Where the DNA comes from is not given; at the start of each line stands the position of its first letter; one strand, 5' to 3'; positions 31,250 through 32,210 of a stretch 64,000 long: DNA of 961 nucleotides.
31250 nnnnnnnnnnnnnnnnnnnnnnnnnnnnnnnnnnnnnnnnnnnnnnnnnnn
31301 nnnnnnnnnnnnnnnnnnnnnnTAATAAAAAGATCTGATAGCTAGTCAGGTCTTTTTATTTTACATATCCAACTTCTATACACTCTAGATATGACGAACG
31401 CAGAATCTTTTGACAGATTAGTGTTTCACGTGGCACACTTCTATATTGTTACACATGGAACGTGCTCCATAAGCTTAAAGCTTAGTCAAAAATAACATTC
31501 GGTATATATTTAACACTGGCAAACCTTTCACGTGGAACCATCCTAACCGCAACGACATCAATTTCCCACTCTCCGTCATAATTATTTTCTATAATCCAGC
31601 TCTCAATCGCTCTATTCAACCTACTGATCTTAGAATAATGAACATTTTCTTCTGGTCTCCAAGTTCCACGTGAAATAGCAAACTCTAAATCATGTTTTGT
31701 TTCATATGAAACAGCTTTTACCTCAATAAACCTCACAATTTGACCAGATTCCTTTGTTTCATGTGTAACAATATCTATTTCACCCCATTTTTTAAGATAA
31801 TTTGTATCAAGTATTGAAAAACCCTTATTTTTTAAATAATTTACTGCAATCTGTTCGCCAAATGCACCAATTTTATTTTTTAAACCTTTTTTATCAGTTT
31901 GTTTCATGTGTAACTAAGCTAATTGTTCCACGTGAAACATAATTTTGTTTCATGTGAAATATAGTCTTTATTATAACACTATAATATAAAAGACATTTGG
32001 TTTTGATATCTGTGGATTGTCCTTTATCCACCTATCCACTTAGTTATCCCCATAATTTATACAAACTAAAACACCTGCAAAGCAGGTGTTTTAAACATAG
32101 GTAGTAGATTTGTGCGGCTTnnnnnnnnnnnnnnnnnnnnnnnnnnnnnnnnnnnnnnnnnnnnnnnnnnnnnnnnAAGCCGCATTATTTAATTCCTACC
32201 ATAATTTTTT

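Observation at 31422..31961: Dense array of eight parS-like 16-mers (one perfect consensus) laid over and around yraN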

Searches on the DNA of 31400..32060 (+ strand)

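Call 75: search_dna_similar(query=window:31400-32060:+, collection=plasmids, mode=distant, max_evalue=0.01, max_rows=10)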
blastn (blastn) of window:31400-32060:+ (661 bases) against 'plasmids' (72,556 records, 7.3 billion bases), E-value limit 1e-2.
No match.

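Call 76: search_dna_similar(query=window:31400-32060:+, collection=phages, mode=distant, max_evalue=0.01, max_rows=10)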
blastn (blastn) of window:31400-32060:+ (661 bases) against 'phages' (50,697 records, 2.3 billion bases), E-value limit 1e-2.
No match.
